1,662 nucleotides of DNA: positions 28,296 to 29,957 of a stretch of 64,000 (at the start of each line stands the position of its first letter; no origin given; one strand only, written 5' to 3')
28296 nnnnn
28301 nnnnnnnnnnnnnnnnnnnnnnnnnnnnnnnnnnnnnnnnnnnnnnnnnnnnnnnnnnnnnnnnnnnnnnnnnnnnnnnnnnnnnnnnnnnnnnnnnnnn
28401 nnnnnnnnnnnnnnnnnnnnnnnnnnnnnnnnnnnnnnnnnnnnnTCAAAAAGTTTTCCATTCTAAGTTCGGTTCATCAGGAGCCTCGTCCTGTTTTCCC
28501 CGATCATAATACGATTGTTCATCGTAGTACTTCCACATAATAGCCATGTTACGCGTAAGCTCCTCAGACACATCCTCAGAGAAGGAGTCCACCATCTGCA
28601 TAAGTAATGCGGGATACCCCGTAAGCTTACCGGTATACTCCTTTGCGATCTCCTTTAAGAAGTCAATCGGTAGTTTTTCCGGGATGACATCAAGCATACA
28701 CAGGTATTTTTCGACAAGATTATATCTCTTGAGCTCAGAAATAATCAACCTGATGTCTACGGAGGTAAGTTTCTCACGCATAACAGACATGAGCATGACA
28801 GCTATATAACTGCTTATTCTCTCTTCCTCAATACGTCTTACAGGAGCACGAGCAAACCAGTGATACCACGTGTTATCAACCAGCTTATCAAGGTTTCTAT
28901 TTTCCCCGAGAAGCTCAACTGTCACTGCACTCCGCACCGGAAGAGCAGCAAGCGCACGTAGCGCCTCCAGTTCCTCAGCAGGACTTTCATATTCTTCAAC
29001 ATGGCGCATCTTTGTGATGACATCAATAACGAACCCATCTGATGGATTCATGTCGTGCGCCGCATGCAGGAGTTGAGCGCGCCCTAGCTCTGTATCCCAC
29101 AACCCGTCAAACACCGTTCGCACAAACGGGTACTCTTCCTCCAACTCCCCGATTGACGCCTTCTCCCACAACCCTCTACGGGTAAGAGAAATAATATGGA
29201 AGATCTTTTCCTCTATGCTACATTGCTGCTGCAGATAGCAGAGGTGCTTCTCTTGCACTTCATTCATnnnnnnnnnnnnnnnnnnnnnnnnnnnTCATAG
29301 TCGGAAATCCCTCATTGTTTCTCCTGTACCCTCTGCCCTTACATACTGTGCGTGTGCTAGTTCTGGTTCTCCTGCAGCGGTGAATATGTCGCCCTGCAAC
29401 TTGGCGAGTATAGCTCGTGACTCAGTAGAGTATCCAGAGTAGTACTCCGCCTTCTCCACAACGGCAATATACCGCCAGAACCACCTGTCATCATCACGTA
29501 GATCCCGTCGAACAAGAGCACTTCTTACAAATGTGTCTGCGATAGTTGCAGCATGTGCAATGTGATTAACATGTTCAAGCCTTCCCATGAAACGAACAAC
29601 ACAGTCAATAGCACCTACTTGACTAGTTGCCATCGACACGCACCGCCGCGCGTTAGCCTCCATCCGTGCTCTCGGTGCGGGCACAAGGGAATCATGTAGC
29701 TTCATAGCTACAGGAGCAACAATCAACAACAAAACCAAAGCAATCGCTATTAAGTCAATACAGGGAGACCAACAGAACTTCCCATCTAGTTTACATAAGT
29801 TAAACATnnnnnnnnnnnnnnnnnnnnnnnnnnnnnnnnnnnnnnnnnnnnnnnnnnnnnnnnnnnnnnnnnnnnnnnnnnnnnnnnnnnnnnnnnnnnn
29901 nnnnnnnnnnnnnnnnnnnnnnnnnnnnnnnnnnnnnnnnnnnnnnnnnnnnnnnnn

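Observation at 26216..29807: Five-gene cluster headed by a viperin-like radical-SAM enzyme with four unannotatable partners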

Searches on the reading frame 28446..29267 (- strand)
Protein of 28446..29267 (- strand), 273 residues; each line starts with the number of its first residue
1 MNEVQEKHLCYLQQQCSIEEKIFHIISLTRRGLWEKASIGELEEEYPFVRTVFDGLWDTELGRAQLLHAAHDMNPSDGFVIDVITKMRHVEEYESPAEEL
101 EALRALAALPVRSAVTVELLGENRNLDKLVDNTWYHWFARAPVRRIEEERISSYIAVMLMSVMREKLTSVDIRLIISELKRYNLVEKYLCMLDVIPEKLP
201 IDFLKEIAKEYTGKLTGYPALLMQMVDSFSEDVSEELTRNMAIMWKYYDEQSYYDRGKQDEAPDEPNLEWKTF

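Call 3: search_protein_families(library=pfam, proteins=[window:28446-29267:-], max_evalue=1)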
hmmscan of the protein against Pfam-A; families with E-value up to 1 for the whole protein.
window:28446-29267:- (273 aa): 0 families

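Call 4: search_protein_families(library=phrogs, proteins=[window:28446-29267:-], max_evalue=0.1)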
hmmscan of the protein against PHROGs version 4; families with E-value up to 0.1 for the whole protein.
window:28446-29267:- (273 aa): 0 families

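Call 5: search_protein_families(library=ncbifam, proteins=[window:28446-29267:-], max_evalue=1)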
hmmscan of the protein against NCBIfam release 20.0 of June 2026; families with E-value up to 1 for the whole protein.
window:28446-29267:- (273 aa): 0 families

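Call 7: search_protein_families(library=padloc, proteins=[window:28446-29267:-], max_evalue=1)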
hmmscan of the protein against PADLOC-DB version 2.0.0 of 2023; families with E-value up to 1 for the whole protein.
window:28446-29267:- (273 aa): 0 families

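Call 19: find_related_loci(query=window:28446-29267:-, collection=viral_contigs, flank=8000)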
Query window:28446-29267:- (273 aa) in viral_contigs; peptide patterns used: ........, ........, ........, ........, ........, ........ (x = any residue, [..] = any of these).
3 stretches matched a pattern, but none encodes a relative of the query by tblastn (E <= 1e-3).

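Call 38: search_protein_representatives(protein=window:28446-29267:-)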
Query: 273 residues. Proteins with E-value up to 0.001 (for the whole library): 2; up to 1e-10: 1; up to 1e-30: 1. The best 2 are listed.
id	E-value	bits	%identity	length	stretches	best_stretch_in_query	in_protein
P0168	1.7e-179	611.4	100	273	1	1-273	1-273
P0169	8.8e-05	38.7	42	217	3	26-55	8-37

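Call 93: search_solved_structures(query=window:28446-29267:-, max_evalue=1)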
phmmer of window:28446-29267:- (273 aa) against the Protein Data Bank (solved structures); distinct sequences matched with E-value up to 1: 0.

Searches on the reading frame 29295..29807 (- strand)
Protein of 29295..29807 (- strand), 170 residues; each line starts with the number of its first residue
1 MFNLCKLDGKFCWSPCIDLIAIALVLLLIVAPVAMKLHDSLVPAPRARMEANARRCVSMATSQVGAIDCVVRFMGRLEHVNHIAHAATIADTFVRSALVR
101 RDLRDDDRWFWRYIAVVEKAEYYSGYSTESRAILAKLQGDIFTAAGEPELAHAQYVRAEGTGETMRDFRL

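Call 3: search_protein_families(library=pfam, proteins=[window:29295-29807:-], max_evalue=1)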
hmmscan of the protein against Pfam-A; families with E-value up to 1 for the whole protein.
window:29295-29807:- (170 aa): 0 families

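Call 4: search_protein_families(library=phrogs, proteins=[window:29295-29807:-], max_evalue=0.1)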
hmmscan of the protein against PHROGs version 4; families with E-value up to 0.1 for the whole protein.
window:29295-29807:- (170 aa): 1 family
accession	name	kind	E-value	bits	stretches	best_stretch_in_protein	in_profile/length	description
phrog_4660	-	head and packaging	0.097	12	0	93-164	466-536/765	minor head protein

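Call 5: search_protein_families(library=ncbifam, proteins=[window:29295-29807:-], max_evalue=1)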
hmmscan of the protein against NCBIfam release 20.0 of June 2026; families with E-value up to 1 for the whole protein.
window:29295-29807:- (170 aa): 0 families

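Call 7: search_protein_families(library=padloc, proteins=[window:29295-29807:-], max_evalue=1)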
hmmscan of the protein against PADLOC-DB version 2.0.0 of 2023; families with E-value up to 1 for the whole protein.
window:29295-29807:- (170 aa): 0 families

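Call 39: find_related_loci(query=window:29295-29807:-, collection=viral_contigs, flank=5000)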
Query window:29295-29807:- (170 aa) in viral_contigs; peptide patterns used: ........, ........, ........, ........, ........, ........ (x = any residue, [..] = any of these).
1 stretches matched a pattern, but none encodes a relative of the query by tblastn (E <= 1e-3).

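Call 94: search_solved_structures(query=window:29295-29807:-, max_evalue=1)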
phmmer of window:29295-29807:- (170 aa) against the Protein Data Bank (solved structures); distinct sequences matched with E-value up to 1: 0.
